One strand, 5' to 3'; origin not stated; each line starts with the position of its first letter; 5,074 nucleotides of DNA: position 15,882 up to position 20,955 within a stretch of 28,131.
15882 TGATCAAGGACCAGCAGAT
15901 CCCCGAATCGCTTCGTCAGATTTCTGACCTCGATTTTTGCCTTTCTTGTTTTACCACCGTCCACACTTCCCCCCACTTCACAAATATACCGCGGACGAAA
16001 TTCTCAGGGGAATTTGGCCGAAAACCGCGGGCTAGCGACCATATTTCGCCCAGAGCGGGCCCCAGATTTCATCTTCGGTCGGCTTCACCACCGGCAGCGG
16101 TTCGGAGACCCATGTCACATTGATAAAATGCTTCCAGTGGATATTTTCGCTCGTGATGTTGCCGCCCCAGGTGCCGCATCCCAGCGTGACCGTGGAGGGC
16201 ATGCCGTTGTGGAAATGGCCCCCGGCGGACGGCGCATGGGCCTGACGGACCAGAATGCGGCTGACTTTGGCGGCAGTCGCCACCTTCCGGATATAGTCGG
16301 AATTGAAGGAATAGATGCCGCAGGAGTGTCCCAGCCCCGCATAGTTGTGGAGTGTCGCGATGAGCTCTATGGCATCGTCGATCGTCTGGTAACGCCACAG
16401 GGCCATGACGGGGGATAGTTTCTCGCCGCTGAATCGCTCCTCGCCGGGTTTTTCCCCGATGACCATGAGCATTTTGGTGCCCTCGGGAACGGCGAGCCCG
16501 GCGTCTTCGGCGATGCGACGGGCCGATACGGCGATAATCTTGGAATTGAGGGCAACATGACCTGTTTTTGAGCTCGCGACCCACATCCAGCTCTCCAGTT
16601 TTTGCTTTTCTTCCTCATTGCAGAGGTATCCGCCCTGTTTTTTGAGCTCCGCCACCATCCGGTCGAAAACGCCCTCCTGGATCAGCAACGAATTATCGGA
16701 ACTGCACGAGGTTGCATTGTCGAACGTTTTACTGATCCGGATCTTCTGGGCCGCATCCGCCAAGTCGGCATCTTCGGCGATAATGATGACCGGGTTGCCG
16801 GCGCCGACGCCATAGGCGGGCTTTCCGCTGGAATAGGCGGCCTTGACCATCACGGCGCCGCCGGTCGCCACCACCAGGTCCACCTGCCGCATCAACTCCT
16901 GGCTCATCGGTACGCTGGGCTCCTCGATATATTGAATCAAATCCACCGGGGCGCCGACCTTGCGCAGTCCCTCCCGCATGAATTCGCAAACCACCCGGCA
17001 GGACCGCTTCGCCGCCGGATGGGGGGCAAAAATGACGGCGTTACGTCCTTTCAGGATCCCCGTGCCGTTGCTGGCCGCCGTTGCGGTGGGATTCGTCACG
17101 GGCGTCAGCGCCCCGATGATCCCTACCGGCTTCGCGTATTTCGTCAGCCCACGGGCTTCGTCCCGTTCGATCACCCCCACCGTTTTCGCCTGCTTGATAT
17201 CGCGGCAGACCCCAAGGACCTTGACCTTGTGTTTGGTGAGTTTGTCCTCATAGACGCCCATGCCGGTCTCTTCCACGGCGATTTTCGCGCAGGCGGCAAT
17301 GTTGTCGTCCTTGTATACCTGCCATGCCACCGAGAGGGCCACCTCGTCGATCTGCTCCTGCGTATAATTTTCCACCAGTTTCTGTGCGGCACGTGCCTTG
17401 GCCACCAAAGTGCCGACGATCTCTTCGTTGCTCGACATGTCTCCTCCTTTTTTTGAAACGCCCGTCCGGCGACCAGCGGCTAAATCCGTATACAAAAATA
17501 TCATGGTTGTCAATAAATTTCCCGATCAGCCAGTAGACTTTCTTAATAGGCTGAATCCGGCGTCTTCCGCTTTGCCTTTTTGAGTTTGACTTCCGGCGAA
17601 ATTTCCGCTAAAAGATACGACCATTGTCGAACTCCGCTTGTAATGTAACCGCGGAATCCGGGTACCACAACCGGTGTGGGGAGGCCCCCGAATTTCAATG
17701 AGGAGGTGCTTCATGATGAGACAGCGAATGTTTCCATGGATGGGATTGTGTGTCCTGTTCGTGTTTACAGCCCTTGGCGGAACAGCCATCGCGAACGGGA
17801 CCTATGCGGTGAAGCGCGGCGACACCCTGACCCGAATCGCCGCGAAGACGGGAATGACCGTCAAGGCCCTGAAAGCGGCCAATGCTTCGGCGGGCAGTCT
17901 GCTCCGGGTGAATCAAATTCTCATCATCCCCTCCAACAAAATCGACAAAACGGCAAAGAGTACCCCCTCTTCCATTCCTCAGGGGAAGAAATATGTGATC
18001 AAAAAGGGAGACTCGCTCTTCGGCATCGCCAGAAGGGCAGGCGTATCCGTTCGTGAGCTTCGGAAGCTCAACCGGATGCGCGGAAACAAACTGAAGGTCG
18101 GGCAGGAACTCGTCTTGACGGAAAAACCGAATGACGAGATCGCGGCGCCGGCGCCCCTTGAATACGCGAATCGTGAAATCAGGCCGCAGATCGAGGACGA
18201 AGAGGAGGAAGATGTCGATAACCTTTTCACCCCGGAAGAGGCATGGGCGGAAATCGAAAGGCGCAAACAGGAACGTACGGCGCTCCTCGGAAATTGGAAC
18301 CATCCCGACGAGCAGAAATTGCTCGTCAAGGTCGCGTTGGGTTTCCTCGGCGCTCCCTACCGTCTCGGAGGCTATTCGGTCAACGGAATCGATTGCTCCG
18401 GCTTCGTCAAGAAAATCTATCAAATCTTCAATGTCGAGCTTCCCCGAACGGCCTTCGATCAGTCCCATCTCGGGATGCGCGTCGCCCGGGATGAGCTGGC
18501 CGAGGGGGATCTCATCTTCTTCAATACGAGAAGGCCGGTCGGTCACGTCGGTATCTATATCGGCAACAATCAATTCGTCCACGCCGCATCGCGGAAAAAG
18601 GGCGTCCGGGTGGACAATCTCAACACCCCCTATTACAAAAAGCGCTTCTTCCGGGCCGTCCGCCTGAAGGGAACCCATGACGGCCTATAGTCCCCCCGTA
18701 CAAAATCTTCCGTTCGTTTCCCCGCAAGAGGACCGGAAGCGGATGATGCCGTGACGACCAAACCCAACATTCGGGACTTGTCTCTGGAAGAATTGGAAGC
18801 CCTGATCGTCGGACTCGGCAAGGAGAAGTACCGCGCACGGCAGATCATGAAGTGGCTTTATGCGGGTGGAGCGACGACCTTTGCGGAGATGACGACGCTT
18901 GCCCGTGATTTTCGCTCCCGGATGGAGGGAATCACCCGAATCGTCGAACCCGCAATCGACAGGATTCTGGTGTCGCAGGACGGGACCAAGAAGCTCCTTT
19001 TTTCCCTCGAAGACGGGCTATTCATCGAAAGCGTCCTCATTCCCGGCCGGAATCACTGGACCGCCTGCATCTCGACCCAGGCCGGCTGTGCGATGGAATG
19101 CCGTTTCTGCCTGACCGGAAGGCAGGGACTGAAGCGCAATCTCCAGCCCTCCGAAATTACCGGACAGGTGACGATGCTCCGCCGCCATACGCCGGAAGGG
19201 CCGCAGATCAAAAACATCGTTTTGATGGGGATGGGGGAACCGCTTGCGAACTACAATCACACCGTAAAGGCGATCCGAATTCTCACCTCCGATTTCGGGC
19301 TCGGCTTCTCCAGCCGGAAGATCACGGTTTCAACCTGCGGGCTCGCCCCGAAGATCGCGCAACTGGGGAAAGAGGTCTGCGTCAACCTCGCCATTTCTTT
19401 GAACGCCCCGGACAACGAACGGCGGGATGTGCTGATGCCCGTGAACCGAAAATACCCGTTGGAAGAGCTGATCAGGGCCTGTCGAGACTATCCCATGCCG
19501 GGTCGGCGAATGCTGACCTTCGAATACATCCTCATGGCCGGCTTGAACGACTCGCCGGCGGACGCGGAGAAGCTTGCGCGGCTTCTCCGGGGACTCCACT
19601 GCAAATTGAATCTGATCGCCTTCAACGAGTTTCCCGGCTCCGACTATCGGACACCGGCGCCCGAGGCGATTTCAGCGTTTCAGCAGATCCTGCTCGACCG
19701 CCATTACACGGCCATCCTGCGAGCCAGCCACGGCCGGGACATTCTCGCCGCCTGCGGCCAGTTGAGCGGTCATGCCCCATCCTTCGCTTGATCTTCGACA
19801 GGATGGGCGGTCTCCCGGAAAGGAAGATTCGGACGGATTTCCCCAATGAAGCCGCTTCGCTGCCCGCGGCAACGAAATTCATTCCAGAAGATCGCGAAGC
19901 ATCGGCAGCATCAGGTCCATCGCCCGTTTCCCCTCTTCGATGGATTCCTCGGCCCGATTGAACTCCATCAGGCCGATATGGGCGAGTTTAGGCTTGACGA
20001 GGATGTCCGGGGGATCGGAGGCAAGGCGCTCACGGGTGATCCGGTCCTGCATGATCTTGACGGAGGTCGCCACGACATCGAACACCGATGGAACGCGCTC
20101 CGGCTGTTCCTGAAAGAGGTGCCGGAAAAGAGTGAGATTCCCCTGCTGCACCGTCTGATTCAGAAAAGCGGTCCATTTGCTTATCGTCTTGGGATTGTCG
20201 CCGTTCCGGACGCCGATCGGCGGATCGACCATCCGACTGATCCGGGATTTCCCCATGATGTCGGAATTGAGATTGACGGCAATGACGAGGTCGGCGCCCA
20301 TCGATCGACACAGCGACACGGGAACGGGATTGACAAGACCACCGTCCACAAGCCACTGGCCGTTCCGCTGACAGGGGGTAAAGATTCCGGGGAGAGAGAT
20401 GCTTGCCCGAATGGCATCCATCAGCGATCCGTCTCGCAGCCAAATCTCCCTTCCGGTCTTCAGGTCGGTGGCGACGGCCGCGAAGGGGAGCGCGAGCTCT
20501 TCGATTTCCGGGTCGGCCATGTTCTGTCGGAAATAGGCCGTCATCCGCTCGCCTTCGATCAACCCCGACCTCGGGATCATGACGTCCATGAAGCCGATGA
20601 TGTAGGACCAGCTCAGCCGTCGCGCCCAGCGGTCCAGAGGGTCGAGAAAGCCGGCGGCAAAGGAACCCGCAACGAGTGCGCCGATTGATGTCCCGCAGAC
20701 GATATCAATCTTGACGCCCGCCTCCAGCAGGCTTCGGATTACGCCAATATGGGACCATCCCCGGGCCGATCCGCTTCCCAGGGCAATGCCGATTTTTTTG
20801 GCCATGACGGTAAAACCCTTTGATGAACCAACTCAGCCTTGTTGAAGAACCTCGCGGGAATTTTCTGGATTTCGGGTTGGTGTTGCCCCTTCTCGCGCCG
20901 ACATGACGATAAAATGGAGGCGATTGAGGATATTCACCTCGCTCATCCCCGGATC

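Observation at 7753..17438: Tpa + SauS + CoA-transferase: candidate taurine -> sulfoacetaldehyde -> sulfoacetyl-CoA -> sulfoacetate route that keeps the thioester by CoA transfer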

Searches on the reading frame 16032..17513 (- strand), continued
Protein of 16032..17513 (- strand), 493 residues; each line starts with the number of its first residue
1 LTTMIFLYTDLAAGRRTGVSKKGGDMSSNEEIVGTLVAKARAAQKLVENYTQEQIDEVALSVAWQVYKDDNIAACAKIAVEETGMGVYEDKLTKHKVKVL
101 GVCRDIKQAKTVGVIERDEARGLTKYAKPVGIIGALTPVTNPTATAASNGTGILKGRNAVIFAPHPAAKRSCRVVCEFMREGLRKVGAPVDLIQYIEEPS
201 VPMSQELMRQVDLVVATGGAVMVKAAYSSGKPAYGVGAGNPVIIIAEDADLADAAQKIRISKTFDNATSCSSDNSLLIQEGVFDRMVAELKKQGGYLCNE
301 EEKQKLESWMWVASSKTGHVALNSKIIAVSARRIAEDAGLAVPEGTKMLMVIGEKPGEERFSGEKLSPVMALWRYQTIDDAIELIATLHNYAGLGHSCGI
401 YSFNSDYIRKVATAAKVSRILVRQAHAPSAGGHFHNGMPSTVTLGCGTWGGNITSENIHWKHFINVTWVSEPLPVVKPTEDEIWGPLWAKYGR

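Call 50: search_solved_structures(query=window:16032-17438:-, max_evalue=1e-100, show_alignments=1)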
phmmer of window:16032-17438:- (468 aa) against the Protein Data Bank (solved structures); distinct sequences matched with E-value up to 1e-100: 1.
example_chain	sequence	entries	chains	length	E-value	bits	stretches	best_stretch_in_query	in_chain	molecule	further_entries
8cei_A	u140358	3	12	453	9.2e-108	364.1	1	3-460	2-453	Succinate-semialdehyde dehydrogenase (acetylating)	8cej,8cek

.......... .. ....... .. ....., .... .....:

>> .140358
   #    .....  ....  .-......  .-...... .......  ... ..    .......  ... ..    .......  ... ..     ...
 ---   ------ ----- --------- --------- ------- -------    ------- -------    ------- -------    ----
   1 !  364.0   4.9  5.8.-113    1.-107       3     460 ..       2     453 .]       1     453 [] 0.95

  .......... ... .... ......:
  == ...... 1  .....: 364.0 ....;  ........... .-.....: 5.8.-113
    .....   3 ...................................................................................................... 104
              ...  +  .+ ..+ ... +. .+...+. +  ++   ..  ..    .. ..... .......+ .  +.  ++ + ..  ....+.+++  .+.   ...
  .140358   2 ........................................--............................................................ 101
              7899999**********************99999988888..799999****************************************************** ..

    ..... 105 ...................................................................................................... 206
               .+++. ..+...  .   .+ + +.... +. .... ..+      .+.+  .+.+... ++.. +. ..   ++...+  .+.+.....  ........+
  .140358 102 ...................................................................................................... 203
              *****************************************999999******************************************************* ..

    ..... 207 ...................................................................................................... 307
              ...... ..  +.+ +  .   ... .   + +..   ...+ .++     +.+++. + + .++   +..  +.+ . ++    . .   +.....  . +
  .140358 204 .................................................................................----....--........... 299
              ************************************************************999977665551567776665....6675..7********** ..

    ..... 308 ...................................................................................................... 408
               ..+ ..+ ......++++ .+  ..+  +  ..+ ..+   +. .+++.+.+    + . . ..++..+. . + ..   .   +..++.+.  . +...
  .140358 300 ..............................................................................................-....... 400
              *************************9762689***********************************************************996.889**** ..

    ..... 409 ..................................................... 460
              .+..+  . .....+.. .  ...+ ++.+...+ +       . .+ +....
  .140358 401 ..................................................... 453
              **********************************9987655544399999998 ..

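Call 55: search_protein_families(library=ncbifam, proteins=[L005:10001-11404:+, L001:10001-11407:+, L003:10001-11407:+], max_evalue=1e-30)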
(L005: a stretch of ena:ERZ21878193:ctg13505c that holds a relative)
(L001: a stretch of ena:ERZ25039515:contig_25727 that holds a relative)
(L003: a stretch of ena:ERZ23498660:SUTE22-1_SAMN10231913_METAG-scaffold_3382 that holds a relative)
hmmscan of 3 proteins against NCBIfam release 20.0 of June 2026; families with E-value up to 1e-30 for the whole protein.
L005:10001-11404:+ (467 aa): 4 families
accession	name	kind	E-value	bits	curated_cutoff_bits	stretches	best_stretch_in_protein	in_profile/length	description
NF047625.1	AcylSulfactDhSauS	equivalog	2.1e-157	524.7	600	1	3-467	2-464/464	acylating sulfoacetaldehyde dehydrogenase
NF010378.0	PRK13805.1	equivalog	2.4e-126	422.7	951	1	3-445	12-451/872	bifunctional acetaldehyde-CoA/alcohol dehydrogenase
TIGR02518.1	EutH_ACDH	equivalog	8.3e-100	334.9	620.1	1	8-443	11-441/488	acetaldehyde dehydrogenase (acetylating)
NF011927.0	PRK15398.1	subfamily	1.4e-66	225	403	1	7-414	38-433/465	aldehyde dehydrogenase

L001:10001-11407:+ (468 aa): 4 families
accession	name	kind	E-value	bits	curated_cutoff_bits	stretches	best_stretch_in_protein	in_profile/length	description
NF047625.1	AcylSulfactDhSauS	equivalog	2.1e-157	524.7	600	1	5-468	3-464/464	acylating sulfoacetaldehyde dehydrogenase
NF010378.0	PRK13805.1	equivalog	1.7e-121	406.6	951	1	4-445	12-450/872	bifunctional acetaldehyde-CoA/alcohol dehydrogenase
TIGR02518.1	EutH_ACDH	equivalog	5.7e-97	325.6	620.1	1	10-444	12-441/488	acetaldehyde dehydrogenase (acetylating)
NF011927.0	PRK15398.1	subfamily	7.2e-63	212.8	403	1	10-423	40-440/465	aldehyde dehydrogenase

L003:10001-11407:+ (468 aa): 4 families
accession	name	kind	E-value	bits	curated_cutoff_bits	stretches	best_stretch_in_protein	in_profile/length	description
NF047625.1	AcylSulfactDhSauS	equivalog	1.4e-156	522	600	1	6-468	4-464/464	acylating sulfoacetaldehyde dehydrogenase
NF010378.0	PRK13805.1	equivalog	7.2e-130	434.4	951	1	6-442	14-447/872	bifunctional acetaldehyde-CoA/alcohol dehydrogenase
TIGR02518.1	EutH_ACDH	equivalog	4.2e-99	332.6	620.1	1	9-449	11-446/488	acetaldehyde dehydrogenase (acetylating)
NF011927.0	PRK15398.1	subfamily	1.5e-70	238.2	403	1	5-408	35-426/465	aldehyde dehydrogenase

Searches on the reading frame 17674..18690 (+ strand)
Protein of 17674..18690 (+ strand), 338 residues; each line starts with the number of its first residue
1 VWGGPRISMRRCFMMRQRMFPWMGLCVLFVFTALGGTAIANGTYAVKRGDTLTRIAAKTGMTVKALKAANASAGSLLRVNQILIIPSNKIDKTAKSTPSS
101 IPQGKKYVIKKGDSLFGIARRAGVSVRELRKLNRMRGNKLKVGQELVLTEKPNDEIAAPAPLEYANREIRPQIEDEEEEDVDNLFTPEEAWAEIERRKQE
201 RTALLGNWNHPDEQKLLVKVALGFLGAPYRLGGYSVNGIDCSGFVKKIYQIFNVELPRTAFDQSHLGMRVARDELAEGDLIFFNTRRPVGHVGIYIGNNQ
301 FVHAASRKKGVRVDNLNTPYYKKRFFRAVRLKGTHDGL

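Call 5: search_protein_families(library=pfam, proteins=[window:17674-18690:+])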
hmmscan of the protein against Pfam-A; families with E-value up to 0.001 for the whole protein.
window:17674-18690:+ (338 aa): 5 families
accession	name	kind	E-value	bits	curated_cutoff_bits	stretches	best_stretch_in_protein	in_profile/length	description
PF00877.26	NLPC_P60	-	1.1e-30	106.1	23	1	226-330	1-105/105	NlpC/P60 family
PF01476.26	LysM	-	5.6e-27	93.9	20.9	2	107-148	1-42/43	LysM domain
PF05708.18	Peptidase_C92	-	2.9e-05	24.6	27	0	212-256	79-125/166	Permuted papain-like amidase enzyme, YaeF/YiiX, C92 family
PF23472.1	LysM2_CERK1_LYK3_4_5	-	0.00016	22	27.4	0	40-86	4-54/56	LYK3/4/5 LysM2 domain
PF23473.1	LysM3_LYK4_5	-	0.00025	21.5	29.3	0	43-70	4-31/48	LYK4/5 LysM3 domain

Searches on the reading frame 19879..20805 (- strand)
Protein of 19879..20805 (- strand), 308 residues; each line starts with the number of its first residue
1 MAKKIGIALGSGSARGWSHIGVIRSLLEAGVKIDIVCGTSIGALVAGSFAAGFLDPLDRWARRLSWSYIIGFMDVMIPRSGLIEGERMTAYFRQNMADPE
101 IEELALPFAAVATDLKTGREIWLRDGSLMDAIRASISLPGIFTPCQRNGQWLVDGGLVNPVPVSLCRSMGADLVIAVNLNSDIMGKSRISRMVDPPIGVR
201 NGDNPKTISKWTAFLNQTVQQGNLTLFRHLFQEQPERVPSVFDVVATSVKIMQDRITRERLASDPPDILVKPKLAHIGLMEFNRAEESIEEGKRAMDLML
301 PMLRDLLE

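Call 6: search_protein_families(library=pfam, proteins=[window:19879-20805:-])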
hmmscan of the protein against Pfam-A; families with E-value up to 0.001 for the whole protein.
window:19879-20805:- (308 aa): 1 family
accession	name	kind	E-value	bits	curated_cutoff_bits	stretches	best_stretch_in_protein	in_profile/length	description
PF01734.28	Patatin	-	3e-30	106.3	27.7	1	8-164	2-188/191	Patatin-like phospholipase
